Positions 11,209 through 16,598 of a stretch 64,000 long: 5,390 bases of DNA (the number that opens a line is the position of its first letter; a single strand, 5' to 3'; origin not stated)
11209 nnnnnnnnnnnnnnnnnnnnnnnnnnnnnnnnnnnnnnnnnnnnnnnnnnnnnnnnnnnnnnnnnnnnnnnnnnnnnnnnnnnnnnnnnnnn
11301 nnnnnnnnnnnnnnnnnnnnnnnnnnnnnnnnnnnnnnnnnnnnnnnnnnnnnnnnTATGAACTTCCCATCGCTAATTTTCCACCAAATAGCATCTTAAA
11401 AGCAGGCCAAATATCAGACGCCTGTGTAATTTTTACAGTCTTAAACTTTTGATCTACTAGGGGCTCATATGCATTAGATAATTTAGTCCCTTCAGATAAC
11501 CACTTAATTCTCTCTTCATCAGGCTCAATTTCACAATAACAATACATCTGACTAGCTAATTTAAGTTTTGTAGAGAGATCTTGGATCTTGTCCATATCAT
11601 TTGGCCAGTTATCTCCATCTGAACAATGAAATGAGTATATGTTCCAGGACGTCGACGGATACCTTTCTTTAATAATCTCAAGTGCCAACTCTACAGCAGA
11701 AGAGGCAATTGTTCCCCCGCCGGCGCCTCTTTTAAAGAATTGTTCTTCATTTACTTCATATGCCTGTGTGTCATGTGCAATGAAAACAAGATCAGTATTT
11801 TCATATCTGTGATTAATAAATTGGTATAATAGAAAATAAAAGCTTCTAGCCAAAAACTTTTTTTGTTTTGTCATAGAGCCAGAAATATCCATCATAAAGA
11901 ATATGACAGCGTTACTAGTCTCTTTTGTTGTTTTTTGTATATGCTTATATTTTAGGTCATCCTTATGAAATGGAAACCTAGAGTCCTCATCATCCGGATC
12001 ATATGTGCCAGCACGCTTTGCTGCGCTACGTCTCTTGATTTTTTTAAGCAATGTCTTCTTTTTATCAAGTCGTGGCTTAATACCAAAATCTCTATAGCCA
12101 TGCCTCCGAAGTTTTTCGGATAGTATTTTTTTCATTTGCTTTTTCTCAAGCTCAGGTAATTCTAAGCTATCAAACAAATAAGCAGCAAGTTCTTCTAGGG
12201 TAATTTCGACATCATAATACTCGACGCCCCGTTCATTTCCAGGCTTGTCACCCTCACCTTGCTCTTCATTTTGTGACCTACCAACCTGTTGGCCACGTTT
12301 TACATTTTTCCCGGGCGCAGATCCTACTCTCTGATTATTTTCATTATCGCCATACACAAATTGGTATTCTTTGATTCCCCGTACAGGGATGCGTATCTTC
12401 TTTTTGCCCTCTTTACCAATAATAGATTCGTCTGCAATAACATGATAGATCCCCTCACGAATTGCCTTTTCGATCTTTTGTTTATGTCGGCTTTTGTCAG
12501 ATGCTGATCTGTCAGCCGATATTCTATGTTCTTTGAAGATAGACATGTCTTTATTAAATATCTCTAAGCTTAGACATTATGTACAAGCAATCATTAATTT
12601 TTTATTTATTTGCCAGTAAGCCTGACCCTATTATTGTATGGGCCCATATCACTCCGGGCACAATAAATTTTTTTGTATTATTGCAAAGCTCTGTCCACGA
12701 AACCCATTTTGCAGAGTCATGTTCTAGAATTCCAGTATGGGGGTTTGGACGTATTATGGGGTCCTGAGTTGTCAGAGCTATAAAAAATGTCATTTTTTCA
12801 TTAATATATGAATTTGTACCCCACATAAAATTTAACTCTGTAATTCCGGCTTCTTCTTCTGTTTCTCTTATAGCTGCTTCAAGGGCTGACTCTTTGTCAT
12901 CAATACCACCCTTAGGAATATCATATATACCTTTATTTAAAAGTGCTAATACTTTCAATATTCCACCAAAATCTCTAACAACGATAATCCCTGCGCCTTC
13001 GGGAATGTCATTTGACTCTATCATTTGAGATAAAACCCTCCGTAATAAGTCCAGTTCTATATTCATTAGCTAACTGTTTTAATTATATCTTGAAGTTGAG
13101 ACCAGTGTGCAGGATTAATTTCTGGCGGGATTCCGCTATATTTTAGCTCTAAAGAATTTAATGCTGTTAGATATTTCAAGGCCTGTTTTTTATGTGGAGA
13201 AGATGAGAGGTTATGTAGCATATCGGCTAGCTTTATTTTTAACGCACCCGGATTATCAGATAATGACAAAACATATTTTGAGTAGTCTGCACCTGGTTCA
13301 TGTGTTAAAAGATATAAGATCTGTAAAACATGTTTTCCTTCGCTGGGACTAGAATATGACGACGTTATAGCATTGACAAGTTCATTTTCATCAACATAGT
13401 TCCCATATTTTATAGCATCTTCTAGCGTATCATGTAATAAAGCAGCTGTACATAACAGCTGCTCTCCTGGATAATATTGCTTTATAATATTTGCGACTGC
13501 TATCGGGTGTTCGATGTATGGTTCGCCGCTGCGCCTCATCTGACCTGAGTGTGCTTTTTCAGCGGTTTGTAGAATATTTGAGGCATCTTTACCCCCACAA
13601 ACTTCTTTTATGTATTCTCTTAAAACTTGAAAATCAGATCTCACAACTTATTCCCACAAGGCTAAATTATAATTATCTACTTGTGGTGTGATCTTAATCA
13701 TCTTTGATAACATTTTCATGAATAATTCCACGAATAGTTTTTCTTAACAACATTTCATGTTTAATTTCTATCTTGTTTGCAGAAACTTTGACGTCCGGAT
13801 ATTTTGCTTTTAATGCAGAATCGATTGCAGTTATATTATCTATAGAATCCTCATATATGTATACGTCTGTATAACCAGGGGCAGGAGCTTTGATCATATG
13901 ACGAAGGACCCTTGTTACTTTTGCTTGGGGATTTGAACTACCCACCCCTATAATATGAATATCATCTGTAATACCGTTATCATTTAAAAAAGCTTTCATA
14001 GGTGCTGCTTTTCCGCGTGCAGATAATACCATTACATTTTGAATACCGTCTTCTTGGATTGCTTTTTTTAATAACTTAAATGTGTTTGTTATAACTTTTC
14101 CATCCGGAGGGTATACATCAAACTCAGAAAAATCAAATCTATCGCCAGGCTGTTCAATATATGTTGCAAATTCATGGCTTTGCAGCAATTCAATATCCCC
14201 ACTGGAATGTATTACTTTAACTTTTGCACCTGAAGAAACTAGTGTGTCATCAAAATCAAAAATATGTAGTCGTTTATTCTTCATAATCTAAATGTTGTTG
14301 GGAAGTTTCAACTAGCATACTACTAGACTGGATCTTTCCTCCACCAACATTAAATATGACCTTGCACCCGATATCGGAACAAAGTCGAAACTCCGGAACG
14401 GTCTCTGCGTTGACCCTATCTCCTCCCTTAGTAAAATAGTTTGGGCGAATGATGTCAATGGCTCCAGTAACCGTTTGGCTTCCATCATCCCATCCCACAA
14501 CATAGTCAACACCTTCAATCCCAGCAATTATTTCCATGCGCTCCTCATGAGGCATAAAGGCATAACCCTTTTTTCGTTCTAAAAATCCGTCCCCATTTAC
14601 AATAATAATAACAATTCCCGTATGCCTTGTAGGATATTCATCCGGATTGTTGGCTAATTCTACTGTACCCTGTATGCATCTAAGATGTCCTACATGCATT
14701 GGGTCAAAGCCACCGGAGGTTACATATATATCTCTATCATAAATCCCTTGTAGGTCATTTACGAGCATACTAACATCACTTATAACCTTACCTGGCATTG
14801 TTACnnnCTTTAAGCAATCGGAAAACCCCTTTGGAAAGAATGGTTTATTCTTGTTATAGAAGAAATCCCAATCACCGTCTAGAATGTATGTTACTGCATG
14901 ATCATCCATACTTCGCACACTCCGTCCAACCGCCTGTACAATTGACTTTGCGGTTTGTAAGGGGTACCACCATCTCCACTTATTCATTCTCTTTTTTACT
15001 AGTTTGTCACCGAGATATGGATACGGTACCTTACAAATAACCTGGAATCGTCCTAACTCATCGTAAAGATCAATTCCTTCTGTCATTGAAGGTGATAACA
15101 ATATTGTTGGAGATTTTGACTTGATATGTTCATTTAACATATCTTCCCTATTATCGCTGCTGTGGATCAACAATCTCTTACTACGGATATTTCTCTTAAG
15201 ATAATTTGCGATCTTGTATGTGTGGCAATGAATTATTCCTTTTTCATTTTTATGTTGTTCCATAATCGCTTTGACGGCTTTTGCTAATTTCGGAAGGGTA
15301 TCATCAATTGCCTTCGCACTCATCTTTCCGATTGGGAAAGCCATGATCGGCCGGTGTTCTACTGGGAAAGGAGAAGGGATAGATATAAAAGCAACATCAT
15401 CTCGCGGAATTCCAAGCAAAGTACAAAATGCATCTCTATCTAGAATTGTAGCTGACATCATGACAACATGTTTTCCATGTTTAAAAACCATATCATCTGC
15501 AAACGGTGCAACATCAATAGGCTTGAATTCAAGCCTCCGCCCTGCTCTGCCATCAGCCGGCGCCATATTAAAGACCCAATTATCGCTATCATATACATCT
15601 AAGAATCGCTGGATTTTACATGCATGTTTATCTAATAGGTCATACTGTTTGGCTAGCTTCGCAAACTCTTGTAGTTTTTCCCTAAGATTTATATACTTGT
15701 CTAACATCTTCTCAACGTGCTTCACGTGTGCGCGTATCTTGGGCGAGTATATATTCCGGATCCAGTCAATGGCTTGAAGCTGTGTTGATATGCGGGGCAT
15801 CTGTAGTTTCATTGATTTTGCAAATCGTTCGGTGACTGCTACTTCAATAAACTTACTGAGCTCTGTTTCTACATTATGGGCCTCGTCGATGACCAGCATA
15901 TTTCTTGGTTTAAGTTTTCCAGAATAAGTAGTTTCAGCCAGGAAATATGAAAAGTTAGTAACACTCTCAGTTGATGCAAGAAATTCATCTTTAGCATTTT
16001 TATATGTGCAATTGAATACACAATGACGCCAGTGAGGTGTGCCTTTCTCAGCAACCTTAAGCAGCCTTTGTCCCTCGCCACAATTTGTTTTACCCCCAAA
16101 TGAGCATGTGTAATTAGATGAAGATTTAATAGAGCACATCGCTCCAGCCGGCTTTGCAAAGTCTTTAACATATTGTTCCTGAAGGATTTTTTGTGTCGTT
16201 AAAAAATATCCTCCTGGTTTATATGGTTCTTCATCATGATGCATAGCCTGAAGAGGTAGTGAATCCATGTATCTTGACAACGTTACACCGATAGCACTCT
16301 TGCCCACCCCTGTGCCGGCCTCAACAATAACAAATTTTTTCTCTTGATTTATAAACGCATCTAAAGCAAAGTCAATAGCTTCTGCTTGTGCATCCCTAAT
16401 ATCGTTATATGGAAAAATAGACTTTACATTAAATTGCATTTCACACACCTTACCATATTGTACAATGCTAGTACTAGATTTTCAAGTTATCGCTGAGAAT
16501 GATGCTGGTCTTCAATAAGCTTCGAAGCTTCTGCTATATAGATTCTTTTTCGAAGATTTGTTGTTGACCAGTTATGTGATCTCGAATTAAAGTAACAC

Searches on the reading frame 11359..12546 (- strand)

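Call 32: search_protein_families(library=phrogs, proteins=[window:11359-12546:-], max_evalue=0.00001)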
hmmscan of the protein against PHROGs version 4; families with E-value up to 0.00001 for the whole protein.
window:11359-12546:- (396 aa): 2 families
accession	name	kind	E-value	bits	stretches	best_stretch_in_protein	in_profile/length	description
phrog_19072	-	unknown function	3.2e-97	326.9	1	5-388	5-373/378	-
phrog_10856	-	moron, auxiliary metabolic gene and host takeover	5.1e-15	56.8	1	204-339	119-255/309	sporulation protein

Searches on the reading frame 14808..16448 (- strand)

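Call 32: search_protein_families(library=phrogs, proteins=[window:14808-16448:-], max_evalue=0.00001)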
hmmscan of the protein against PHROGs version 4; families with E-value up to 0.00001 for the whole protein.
window:14808-16448:- (547 aa): 2 families
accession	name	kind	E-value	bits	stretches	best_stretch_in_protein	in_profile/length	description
phrog_2488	-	DNA, RNA and nucleotide metabolism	1.4e-114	385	1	6-544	8-574/579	DNA helicase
phrog_16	-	DNA, RNA and nucleotide metabolism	9.4e-11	41.6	1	17-195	273-390/986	DNA helicase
